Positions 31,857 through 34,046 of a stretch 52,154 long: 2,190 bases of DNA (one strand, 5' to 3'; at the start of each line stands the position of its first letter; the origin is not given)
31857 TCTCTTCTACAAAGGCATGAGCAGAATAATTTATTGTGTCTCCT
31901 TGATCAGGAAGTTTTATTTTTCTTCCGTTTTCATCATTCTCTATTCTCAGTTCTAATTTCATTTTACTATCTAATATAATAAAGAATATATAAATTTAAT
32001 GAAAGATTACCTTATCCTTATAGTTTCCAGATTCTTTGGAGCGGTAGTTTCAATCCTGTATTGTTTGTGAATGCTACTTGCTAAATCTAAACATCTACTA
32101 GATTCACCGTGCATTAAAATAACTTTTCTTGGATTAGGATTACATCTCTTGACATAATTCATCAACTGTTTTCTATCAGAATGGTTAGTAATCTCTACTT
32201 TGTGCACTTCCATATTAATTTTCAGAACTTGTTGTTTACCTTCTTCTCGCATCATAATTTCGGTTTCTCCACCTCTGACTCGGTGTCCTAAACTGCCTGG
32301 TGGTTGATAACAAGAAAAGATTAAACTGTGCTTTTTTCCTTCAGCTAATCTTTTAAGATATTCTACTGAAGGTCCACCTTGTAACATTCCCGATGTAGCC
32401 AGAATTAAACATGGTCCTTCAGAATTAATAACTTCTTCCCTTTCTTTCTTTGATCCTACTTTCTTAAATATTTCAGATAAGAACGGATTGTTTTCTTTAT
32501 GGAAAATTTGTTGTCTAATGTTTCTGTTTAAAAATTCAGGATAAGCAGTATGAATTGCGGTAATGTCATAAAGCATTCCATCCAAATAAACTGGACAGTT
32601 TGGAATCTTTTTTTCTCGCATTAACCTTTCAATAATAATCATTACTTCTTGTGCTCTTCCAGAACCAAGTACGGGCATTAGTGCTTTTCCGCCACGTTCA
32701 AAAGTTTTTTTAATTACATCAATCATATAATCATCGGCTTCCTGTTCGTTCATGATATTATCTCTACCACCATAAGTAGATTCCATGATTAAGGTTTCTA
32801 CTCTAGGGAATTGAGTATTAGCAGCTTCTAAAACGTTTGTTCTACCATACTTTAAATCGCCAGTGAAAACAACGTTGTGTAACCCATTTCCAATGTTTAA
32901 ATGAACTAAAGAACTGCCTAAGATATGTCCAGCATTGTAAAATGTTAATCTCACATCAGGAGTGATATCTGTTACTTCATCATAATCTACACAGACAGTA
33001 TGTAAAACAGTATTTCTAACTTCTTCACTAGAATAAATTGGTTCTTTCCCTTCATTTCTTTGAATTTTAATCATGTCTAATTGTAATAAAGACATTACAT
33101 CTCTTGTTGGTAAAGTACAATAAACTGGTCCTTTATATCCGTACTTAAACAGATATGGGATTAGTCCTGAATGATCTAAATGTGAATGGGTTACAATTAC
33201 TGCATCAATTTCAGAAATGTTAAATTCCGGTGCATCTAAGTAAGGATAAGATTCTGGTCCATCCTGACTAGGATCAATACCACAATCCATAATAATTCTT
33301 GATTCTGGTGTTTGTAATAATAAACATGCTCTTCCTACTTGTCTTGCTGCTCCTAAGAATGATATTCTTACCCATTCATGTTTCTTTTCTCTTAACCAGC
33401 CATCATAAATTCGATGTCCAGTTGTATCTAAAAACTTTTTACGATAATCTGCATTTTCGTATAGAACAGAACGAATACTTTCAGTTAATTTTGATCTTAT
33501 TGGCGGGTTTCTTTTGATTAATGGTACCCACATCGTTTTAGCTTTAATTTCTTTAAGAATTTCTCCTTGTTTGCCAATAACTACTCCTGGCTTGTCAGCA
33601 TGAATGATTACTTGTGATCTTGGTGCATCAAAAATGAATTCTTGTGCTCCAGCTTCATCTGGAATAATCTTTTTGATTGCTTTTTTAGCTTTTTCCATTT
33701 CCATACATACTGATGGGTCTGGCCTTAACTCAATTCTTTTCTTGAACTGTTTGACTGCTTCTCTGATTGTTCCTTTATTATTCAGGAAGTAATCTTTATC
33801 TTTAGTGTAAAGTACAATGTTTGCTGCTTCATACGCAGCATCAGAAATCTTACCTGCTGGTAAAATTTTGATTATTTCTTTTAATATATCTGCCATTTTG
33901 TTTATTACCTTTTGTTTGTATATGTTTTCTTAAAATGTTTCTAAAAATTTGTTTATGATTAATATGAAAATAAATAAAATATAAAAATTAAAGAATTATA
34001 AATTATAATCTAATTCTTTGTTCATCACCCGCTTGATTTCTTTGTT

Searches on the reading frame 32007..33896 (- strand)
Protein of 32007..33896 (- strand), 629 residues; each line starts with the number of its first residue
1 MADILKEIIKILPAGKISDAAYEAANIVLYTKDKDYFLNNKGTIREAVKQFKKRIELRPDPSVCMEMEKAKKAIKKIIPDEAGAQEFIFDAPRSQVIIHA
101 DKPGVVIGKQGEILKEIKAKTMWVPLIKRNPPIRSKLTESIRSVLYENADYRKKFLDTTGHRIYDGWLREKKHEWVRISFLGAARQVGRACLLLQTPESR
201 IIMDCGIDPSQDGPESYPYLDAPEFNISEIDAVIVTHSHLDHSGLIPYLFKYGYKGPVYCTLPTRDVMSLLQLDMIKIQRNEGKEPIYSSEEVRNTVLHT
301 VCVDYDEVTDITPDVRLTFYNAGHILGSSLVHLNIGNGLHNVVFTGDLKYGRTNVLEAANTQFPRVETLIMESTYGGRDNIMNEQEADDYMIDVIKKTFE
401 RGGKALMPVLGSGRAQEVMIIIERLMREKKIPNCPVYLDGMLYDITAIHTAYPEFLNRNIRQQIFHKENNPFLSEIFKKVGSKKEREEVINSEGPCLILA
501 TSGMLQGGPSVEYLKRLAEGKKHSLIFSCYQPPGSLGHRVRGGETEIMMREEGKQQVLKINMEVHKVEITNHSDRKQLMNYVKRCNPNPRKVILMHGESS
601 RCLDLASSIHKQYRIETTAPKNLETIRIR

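Call 8: search_protein_families(library=pfam, proteins=[window:32007-33896:-], max_evalue=0.01)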
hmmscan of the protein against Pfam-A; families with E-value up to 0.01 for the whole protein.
window:32007-33896:- (629 aa): 9 families
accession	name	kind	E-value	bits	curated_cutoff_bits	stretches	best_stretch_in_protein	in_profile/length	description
PF10996.14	Beta-Casp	-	5.4e-30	104.8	27.7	1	415-539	1-119/120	Beta-Casp domain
PF17214.9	KH_TffA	-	1.1e-16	61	22.6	1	3-63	6-67/68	Transcription termination factor FttA, KH domain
PF00753.33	Lactamase_B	-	1.9e-14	54.5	22.7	1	189-357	6-159/196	Metallo-beta-lactamase superfamily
PF16661.11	Lactamase_B_6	-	9.4e-14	51.7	27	1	193-362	1-176/193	Metallo-beta-lactamase superfamily domain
PF07521.17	RMMBL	-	4.5e-13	49.4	21.6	1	558-620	2-63/63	Zn-dependent metallo-hydrolase RNA specificity domain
PF12706.13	Lactamase_B_2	-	1.7e-09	38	27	1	200-380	2-171/200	Beta-lactamase superfamily domain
PF07650.23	KH_2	-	2.2e-05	24.6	22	1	72-120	4-53/78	KH domain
PF13483.12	Lactamase_B_3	-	0.0045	17.4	24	0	187-243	5-50/160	Beta-lactamase superfamily domain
PF00013.35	KH_1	-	0.0064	16.7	21.5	0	95-121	3-29/66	KH domain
